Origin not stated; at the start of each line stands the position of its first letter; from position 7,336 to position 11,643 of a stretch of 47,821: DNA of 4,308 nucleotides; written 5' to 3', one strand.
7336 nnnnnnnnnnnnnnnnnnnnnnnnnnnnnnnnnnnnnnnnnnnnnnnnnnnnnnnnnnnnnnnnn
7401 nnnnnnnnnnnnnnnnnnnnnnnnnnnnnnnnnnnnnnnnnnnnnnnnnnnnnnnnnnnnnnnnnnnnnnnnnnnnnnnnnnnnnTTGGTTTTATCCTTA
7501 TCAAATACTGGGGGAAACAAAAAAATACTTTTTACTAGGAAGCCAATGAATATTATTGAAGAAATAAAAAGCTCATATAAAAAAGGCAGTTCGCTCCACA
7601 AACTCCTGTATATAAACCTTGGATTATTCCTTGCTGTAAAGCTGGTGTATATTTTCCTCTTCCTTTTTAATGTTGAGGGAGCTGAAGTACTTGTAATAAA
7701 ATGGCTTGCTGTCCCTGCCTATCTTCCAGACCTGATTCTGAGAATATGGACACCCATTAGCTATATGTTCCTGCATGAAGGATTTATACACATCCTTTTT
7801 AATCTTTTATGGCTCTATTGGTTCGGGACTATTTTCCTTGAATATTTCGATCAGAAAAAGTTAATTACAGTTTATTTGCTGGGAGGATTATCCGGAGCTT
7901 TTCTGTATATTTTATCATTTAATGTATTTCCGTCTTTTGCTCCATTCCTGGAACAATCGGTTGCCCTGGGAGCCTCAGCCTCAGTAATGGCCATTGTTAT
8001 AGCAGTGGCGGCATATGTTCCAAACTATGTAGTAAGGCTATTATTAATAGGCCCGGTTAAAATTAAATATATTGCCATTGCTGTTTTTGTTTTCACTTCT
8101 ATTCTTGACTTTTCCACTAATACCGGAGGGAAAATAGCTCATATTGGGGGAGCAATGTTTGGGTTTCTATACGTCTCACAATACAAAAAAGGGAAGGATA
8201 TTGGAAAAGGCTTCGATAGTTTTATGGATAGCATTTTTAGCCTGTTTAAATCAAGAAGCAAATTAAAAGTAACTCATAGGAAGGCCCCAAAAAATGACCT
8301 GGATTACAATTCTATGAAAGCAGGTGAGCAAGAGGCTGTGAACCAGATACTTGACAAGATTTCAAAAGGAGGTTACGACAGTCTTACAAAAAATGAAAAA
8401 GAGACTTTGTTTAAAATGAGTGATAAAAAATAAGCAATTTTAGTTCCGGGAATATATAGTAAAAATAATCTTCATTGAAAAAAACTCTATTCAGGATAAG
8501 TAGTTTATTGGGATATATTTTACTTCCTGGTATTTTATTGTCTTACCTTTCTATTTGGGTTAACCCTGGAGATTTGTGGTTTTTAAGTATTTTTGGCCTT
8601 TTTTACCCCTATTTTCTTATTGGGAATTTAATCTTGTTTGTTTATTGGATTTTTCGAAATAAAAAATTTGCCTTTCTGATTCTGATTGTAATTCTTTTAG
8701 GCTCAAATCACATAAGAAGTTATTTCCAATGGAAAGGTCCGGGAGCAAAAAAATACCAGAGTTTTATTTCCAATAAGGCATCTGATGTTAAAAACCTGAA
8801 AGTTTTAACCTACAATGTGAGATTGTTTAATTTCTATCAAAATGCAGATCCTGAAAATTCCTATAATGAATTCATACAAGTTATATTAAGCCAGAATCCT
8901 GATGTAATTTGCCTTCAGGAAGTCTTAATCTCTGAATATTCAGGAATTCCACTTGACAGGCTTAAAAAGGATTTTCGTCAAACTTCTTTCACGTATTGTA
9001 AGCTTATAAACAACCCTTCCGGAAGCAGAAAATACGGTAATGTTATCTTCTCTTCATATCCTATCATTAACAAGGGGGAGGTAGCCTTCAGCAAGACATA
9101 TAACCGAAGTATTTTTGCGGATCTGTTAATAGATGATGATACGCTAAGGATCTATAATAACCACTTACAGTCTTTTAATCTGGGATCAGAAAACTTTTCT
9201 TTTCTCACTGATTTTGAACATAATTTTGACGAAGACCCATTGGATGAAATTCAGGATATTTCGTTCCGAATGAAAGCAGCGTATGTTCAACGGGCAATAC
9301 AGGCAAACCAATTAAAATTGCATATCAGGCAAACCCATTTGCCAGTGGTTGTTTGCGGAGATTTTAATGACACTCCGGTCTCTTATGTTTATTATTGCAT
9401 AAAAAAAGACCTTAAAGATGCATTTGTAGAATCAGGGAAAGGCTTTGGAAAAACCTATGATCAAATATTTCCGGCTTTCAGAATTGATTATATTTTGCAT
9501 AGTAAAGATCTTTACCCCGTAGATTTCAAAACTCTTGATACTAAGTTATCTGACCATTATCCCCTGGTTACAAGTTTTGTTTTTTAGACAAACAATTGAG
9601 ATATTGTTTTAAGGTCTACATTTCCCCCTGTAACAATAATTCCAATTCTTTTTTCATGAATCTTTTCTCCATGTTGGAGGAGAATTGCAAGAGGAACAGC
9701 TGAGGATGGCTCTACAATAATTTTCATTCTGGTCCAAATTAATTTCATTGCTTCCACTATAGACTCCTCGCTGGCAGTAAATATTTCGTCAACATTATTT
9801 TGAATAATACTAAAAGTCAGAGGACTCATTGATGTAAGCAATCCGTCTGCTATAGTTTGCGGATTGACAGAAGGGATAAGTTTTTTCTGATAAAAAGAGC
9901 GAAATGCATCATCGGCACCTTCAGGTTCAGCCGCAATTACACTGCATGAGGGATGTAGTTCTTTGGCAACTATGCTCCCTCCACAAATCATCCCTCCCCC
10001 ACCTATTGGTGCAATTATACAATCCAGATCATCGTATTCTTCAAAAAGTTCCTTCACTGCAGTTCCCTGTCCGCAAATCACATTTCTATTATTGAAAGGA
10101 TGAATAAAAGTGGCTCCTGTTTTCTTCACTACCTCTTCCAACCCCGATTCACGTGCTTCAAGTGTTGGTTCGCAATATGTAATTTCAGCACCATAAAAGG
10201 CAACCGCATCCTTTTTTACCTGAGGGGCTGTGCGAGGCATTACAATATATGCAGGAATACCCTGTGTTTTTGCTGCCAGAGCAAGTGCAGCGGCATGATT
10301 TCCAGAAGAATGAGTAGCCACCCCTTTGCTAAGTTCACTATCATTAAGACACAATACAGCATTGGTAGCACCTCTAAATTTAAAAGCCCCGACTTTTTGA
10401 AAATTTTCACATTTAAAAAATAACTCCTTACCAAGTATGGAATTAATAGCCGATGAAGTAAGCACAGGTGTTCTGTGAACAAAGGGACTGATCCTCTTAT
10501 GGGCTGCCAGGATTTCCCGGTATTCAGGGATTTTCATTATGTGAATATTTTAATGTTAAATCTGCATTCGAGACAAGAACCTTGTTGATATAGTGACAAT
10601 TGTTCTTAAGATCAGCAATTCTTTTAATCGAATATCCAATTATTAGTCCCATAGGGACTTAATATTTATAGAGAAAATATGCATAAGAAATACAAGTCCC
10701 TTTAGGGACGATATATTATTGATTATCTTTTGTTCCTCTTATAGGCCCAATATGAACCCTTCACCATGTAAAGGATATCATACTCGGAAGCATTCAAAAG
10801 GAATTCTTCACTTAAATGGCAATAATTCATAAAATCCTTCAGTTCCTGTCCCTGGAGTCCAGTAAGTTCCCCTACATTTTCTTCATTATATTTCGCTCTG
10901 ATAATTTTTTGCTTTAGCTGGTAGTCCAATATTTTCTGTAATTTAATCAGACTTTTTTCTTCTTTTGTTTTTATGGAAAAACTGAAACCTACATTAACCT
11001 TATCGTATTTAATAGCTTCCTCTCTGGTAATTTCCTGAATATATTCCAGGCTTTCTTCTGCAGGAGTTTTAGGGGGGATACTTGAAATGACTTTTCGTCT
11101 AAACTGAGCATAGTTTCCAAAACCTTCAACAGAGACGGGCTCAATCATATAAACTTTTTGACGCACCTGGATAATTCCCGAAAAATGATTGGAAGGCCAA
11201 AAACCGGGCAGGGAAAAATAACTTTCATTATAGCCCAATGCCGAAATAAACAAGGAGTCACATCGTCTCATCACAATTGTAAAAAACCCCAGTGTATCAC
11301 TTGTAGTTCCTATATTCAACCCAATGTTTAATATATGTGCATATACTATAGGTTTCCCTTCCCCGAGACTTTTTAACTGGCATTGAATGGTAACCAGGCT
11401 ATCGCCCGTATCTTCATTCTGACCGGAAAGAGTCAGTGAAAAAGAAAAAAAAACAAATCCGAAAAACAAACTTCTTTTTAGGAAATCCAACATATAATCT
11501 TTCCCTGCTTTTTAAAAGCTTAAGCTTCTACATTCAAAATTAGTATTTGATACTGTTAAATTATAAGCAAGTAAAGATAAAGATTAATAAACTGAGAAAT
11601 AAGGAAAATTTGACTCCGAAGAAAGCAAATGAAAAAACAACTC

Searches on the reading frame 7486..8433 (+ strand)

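Call 70: search_protein_families(library=pfam, proteins=[window:7486-8433:+], max_evalue=0.001)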
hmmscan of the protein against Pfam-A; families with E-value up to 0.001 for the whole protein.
window:7486-8433:+ (315 aa): 2 families
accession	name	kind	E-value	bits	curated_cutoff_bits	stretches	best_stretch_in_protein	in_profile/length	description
PF01694.28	Rhomboid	-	5e-20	72.6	22.6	1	87-230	4-137/143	Rhomboid domain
PF20216.3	DUF6576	-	6.4e-11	42.7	27.3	1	272-312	5-45/47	Family of unknown function (DUF6576)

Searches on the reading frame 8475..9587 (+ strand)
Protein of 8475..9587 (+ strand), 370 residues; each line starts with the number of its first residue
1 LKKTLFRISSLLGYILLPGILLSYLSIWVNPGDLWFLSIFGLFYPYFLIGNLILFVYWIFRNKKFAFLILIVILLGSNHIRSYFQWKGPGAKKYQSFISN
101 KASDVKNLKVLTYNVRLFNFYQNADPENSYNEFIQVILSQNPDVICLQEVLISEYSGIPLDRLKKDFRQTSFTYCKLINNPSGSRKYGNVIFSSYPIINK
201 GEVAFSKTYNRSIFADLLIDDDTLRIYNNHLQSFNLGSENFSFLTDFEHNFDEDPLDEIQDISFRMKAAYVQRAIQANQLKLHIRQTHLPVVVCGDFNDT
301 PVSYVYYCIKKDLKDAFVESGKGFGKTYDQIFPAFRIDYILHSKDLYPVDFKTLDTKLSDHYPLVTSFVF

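Call 6: search_protein_families(library=pfam, proteins=[window:8475-9587:+], max_evalue=0.001)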
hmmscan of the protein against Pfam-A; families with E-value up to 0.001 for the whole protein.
window:8475-9587:+ (370 aa): 1 family
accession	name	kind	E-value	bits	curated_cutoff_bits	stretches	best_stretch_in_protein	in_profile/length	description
PF03372.29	Exo_endo_phos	-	1.3e-27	97.4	24.5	1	111-361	1-225/225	Endonuclease/Exonuclease/phosphatase family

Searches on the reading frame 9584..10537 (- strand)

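Call 6: search_protein_families(library=pfam, proteins=[window:9584-10537:-], max_evalue=0.001)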
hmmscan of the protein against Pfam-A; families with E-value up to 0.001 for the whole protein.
window:9584-10537:- (317 aa): 1 family
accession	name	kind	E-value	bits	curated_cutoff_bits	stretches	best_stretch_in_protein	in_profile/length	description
PF00291.31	PALP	-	4.2e-76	256.5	35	1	16-304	1-295/295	Pyridoxal-phosphate dependent enzyme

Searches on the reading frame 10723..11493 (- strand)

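Call 6: search_protein_families(library=pfam, proteins=[window:10723-11493:-], max_evalue=0.001)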
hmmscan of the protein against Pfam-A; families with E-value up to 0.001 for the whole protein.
window:10723-11493:- (256 aa): 1 family
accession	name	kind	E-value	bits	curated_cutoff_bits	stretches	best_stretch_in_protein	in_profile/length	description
PF13715.12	CarbopepD_reg_2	-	0.00022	21.6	32.2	1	44-92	9-59/88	CarboxypepD_reg-like domain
